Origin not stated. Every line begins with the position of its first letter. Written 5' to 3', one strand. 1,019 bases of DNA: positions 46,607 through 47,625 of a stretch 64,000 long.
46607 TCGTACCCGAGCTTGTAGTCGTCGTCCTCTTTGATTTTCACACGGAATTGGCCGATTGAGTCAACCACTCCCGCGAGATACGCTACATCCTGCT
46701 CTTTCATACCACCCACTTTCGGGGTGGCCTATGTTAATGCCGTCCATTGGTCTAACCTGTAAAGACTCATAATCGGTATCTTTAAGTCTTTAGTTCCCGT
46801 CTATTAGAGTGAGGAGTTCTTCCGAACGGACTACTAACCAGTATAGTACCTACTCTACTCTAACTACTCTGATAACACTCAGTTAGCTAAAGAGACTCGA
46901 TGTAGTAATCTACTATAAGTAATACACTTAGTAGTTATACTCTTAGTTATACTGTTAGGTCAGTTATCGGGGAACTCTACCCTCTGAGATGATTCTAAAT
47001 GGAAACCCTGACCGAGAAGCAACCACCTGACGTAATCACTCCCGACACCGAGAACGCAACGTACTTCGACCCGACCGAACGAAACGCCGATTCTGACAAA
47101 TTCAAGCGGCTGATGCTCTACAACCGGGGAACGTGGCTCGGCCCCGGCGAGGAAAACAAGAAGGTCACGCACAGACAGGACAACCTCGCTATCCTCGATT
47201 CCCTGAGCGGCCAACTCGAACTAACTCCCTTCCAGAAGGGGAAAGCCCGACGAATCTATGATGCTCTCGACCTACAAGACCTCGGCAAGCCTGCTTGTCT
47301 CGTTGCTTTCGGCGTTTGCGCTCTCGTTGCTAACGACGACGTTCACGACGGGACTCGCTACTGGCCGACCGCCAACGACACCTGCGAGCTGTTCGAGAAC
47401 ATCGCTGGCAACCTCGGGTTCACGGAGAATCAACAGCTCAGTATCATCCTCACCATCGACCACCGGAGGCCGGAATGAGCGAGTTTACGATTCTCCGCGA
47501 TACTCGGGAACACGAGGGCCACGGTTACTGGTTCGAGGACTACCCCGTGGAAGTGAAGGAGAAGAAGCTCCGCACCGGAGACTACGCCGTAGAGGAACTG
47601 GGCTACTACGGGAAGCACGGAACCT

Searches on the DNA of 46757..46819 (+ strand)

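Call 32: search_dna_similar(query=window:46757-46819:+, collection=phages, mode=distant, max_evalue=0.01, max_rows=60)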
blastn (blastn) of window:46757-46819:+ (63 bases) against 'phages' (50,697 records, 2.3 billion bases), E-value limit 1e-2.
Records with a match: 41; places in all: 233; records where one place covers at least 80% of the query: 41.
Best place of each record, by identity: >=99% 5; 95-99% 11; 90-95% 24; 80-90% 1.
By first word of the organism name: Halorubrum 29; Haloarcula 9; Halophage 2; Hardygib1 1.
By host as written in the record: Halorubrum sp. 16; Halorubrum coriense 5; Haloarcula californiae 5; Haloarcula japonica 4; Halorubrum sodomense 3; - 2; Halorubrum sp. s5a-3 2; Halorubrum sp. B2-2 2; and 2 more.
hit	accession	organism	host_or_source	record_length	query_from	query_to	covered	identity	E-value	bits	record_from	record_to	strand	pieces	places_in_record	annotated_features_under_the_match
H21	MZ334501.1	Halorubrum sodomense tailed virus 4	Halorubrum sodomense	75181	1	63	100%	100.0%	2e-24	114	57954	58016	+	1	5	none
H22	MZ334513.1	Haloarcula virus HJTV-2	Haloarcula japonica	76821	1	63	100%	100.0%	2e-24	114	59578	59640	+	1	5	none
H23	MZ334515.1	Haloarcula virus HJTV-3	Haloarcula japonica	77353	1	63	100%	100.0%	2e-24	114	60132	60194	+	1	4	none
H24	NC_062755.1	Haloarcula virus HJTV-2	Haloarcula japonica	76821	1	63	100%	100.0%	2e-24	114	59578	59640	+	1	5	none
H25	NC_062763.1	Halorubrum sodomense tailed virus 4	Halorubrum sodomense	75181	1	63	100%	100.0%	2e-24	114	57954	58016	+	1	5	none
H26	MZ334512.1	Halorubrum virus HRTV-24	Halorubrum sp.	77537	1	63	100%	98.4%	9e-23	110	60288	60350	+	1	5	none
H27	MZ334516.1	Halorubrum virus HRTV-15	Halorubrum sp.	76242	1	63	100%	98.4%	9e-23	110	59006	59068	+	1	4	none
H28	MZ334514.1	Halorubrum virus HSTV-3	Halorubrum sodomense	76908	1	63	100%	96.8%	1e-21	105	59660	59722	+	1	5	none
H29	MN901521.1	Halorubrum virus Serpecor1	Halorubrum coriense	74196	1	63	100%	92.2%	8e-17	91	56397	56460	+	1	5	none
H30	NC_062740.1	Halorubrum virus Serpecor1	Halorubrum coriense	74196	1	63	100%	92.2%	8e-17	91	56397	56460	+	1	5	none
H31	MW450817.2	Halorubrum virus VOLN27B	Halorubrum sp. LN27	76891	4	63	95%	96.7%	5e-20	100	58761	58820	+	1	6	none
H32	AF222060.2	Halorubrum phage HF2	Halorubrum coriense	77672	4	63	95%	95.0%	2e-18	96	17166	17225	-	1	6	intergenic repeat IR1c; one of a number of AT-rich intergenic repeats ...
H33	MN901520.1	Halorubrum virus Hardycor2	Halorubrum coriense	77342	4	63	95%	95.0%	2e-18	96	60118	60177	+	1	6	none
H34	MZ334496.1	Halorubrum tailed virus 10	Halorubrum sp.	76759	4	63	95%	95.0%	2e-18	96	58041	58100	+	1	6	none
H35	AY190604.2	Halophage HF1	-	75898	4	63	95%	95.0%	2e-18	96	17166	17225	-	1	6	none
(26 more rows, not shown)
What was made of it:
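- On Haloferacalesvirus class I intergenic repeat: 41 of 50,697 phage records match, and all are Haloferacalesvirus (call 32).
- On Miniature mobile element / invertible cassette: The copy count is similar in all 41 records (call 32).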

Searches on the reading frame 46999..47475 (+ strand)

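Call 43: search_protein_families(library=phrogs, proteins=[window:46999-47475:+], max_evalue=0.01)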
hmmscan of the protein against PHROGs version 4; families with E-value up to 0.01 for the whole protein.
window:46999-47475:+ (159 aa): 1 family
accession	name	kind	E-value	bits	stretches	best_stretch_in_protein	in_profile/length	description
phrog_12649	-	unknown function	2.6e-82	275.2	1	1-158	1-161/162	-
